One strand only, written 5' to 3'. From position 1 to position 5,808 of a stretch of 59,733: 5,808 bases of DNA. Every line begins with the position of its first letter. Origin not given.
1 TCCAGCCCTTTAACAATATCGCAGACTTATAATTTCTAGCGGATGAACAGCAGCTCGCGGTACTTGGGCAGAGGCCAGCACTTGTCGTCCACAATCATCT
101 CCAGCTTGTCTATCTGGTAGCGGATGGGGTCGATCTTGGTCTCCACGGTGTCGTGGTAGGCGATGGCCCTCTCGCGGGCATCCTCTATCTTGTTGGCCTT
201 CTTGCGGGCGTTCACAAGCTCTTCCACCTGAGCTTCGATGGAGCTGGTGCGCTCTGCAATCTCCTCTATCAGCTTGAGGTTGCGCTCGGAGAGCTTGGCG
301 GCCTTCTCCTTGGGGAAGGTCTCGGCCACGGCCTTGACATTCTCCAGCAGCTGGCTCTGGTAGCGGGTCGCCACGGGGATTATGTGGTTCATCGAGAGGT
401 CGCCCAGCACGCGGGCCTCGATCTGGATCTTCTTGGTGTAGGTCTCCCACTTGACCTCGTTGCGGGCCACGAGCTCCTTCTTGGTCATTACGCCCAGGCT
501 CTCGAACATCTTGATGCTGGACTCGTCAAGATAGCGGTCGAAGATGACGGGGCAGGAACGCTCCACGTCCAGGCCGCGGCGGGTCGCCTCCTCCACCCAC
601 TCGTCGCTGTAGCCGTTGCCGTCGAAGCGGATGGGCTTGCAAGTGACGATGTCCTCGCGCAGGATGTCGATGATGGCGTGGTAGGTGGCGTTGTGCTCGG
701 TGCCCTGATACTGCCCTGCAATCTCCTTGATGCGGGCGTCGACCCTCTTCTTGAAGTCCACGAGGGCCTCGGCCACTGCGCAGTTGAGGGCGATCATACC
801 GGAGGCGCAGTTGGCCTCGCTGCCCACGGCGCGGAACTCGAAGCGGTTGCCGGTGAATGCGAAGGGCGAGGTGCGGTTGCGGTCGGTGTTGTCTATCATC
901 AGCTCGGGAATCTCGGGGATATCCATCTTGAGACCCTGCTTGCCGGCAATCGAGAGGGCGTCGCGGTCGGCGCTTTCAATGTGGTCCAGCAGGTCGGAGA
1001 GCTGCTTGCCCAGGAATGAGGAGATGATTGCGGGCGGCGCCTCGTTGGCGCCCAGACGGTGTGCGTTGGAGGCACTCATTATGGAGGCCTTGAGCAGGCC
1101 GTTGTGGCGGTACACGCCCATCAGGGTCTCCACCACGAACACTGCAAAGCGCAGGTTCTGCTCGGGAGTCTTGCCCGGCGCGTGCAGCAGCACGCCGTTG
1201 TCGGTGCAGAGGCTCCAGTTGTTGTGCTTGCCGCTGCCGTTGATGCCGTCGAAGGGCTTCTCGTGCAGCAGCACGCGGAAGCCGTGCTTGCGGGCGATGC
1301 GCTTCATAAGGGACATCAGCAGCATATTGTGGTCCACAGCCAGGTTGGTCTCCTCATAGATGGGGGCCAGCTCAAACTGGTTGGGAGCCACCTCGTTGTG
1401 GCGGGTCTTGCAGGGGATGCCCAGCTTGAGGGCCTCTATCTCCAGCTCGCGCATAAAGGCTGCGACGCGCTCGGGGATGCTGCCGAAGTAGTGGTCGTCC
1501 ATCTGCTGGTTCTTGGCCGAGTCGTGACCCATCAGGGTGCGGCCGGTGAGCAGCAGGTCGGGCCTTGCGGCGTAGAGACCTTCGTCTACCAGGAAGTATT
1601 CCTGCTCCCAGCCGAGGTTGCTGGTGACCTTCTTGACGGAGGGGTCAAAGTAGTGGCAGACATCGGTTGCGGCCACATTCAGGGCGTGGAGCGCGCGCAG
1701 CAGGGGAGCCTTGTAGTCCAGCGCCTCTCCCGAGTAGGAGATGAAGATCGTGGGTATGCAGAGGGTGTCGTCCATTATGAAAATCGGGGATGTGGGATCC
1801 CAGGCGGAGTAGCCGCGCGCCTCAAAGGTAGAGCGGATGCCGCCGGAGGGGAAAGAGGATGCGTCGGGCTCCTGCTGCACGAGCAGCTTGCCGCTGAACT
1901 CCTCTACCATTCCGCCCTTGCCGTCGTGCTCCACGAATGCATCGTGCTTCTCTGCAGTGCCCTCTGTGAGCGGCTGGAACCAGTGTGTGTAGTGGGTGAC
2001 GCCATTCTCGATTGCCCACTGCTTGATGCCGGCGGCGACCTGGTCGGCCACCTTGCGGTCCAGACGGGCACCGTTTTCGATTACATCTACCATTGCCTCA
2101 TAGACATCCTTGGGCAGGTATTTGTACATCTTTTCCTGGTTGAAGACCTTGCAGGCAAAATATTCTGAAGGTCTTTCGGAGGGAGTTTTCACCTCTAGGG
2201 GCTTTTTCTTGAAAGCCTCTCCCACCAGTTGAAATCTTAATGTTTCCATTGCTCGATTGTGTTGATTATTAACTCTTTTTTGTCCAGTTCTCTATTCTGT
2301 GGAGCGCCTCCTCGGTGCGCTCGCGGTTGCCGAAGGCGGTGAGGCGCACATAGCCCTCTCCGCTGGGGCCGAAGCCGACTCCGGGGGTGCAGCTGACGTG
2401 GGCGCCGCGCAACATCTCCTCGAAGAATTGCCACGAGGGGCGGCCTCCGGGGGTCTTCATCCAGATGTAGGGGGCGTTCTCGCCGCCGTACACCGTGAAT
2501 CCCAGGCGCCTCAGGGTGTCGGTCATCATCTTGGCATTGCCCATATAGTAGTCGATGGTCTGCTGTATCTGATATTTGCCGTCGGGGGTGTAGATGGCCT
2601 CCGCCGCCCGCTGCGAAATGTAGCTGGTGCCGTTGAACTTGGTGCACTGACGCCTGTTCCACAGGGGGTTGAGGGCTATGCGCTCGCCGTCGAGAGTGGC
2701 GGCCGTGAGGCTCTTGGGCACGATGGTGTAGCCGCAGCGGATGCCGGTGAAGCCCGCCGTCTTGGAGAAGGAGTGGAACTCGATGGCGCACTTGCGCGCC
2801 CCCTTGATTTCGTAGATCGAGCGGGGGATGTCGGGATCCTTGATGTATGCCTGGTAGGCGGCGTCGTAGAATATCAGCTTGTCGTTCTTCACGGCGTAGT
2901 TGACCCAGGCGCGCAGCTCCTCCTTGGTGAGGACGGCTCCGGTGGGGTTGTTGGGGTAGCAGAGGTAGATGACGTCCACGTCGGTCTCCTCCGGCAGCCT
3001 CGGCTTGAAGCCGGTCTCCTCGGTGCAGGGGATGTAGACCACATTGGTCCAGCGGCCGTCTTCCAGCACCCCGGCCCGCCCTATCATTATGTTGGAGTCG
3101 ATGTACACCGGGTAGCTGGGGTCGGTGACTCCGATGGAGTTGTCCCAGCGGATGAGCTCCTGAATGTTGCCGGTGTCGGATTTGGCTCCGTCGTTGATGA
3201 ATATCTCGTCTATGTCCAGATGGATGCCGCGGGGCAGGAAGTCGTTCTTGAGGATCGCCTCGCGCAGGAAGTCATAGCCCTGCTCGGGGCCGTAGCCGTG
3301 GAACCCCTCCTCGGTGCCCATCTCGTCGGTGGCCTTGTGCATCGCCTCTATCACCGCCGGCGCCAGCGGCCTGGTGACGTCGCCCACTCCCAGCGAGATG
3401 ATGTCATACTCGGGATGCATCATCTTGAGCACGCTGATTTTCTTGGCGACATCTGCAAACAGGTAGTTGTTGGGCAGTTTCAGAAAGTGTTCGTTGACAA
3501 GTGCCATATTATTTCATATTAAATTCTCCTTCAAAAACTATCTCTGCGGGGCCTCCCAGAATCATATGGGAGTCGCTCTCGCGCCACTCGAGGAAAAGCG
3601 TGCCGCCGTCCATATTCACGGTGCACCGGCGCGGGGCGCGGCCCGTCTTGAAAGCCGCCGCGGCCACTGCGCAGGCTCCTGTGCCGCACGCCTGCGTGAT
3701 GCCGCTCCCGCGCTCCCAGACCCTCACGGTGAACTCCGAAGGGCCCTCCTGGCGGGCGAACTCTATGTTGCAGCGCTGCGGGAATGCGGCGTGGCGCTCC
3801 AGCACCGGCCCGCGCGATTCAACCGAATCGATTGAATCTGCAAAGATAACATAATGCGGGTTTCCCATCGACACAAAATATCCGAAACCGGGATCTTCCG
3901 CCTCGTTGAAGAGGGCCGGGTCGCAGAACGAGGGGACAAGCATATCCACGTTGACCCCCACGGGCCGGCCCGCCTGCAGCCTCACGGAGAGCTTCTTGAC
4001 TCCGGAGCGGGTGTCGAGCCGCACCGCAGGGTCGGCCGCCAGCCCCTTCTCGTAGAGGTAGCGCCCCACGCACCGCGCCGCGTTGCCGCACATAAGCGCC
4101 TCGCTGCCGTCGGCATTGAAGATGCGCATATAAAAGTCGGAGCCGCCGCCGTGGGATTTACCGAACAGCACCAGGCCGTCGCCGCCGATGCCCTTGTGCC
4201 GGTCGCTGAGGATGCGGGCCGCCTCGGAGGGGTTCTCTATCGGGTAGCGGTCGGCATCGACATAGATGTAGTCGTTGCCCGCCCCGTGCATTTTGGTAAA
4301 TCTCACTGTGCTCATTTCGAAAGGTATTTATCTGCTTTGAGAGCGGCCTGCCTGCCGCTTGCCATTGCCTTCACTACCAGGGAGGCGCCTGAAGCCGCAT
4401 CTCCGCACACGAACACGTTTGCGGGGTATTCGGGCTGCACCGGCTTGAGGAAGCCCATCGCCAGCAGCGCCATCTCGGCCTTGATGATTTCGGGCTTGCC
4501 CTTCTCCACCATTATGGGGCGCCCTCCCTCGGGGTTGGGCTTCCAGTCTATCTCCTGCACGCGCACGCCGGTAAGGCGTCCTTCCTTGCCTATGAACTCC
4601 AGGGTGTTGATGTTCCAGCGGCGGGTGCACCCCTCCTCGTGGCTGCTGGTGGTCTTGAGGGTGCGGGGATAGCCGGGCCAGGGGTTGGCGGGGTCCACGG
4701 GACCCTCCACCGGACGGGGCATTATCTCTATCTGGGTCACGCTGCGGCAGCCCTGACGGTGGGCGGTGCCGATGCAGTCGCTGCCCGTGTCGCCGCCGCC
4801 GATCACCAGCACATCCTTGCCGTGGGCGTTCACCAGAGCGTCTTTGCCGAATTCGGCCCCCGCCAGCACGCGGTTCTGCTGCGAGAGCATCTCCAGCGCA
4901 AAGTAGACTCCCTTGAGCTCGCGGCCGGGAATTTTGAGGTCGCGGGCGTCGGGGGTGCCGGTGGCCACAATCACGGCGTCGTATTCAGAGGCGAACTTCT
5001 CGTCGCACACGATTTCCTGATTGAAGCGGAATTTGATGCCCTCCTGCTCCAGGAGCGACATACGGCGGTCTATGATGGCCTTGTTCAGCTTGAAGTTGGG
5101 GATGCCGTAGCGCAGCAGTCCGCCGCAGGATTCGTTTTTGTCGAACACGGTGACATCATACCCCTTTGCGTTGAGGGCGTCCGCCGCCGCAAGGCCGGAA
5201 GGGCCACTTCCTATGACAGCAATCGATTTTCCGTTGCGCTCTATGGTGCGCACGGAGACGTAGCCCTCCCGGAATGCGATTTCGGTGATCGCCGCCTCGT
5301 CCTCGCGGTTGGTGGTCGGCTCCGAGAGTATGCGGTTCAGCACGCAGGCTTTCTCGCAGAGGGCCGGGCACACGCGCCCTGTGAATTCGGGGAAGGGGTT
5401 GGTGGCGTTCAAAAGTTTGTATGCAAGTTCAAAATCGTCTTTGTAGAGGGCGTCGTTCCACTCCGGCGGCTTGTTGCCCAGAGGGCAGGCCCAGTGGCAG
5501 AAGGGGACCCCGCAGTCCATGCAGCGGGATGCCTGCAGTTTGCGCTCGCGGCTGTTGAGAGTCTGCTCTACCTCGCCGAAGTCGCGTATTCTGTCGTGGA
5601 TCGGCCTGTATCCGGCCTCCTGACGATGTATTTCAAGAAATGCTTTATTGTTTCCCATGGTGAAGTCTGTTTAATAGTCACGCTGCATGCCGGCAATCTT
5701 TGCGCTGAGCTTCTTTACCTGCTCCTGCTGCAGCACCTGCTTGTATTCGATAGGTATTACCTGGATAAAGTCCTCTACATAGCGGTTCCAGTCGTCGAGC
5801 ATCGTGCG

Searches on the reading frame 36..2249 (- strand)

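Call 79: search_protein_families(library=pfam, proteins=[window:36-2249:-], max_evalue=0.0001)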
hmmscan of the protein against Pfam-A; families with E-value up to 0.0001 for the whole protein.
window:36-2249:- (737 aa): 3 families
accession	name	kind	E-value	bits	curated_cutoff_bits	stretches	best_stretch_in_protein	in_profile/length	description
PF12437.13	GSIII_N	-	1.1e-79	266.2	25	1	28-186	2-160/160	Glutamine synthetase type III N terminal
PF18318.6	Gln-synt_C-ter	-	4e-39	133.5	22.7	1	525-640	1-116/118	Glutamine synthetase C-terminal domain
PF00120.29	Gln-synt_C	-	3.9e-18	66.1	24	1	208-362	20-171/344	Glutamine synthetase, catalytic domain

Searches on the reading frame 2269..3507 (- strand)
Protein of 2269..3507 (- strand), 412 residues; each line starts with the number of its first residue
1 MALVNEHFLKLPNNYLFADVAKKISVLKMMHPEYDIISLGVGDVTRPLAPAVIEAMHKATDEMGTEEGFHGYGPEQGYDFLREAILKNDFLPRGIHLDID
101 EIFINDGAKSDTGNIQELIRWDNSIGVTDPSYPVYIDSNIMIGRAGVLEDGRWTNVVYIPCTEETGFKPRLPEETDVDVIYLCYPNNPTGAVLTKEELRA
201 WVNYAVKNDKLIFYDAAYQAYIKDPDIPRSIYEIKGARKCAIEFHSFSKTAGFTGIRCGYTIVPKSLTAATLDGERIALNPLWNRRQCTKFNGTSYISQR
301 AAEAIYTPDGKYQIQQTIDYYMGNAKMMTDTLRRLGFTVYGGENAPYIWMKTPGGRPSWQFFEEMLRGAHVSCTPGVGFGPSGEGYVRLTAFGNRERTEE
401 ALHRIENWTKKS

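Call 79: search_protein_families(library=pfam, proteins=[window:2269-3507:-], max_evalue=0.0001)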
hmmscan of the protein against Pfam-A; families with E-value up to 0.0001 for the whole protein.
window:2269-3507:- (412 aa): 1 family
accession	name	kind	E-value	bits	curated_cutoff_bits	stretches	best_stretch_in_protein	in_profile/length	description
PF00155.27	Aminotran_1_2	-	1.3e-31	110.6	19.7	1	35-405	2-361/361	Aminotransferase class I and II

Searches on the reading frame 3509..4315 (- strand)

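Call 79: search_protein_families(library=pfam, proteins=[window:3509-4315:-], max_evalue=0.0001)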
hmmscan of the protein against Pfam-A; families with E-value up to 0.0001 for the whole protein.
window:3509-4315:- (268 aa): 1 family
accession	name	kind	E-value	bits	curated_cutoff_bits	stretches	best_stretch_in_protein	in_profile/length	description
PF01678.24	DAP_epimerase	-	2.1e-53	180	34.7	2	147-257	2-118/121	Diaminopimelate epimerase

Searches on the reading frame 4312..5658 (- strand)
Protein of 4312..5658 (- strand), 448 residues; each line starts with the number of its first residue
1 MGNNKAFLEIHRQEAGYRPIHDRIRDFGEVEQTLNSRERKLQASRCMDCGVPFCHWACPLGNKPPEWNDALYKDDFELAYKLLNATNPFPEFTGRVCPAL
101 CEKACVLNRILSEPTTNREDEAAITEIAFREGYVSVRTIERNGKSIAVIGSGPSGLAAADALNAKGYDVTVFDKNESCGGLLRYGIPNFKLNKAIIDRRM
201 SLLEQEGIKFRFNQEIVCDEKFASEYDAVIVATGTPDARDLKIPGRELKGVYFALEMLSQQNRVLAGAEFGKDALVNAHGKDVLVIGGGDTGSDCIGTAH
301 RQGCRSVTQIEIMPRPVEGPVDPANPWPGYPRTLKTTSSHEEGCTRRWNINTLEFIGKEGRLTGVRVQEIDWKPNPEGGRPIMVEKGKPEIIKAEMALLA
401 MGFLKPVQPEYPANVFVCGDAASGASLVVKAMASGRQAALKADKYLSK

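Call 79: search_protein_families(library=pfam, proteins=[window:4312-5658:-], max_evalue=0.0001)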
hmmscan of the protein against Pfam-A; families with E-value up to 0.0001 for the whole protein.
window:4312-5658:- (448 aa): 12 families
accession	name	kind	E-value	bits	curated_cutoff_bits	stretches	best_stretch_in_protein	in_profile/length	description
PF07992.20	Pyr_redox_2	-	1.5e-22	80.9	26.1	1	145-322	2-182/291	Pyridine nucleotide-disulphide oxidoreductase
PF14691.11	Fer4_20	-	2e-22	79.6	25.8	1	23-114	1-94/113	Dihydroprymidine dehydrogenase domain II, 4Fe-4S cluster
PF00070.33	Pyr_redox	-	5.1e-11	43.4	22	0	146-216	2-63/82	Pyridine nucleotide-disulphide oxidoreductase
PF13450.12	NAD_binding_8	-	4.6e-10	40.1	21.9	1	148-183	1-36/68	NAD(P)-binding Rossmann-like domain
PF01266.30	DAO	-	5.8e-08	33.1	27.9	1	146-212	2-84/353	FAD dependent oxidoreductase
PF03486.20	HI0933_like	-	1.1e-06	28.7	50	0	145-179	2-36/244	HI0933-like protein Rossmann domain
PF13738.12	Pyr_redox_3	-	2.6e-06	27.3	30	0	140-226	161-245/305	Pyridine nucleotide-disulphide oxidoreductase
PF12831.13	FAD_oxidored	-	1.3e-05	25.1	27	0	146-183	2-39/416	FAD dependent oxidoreductase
PF13241.12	NAD_binding_7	-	3.8e-05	24.6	22.1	0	142-238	6-74/104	Putative NAD(P)-binding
PF01946.23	Thi4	-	4.5e-05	23.2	26.2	0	145-215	19-89/235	Thi4 family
PF00890.30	FAD_binding_2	-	6.9e-05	22.7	20.4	0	146-180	2-36/414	FAD binding domain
PF01494.25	FAD_binding_3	-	9.9e-05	22.2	22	0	146-213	4-63/349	FAD binding domain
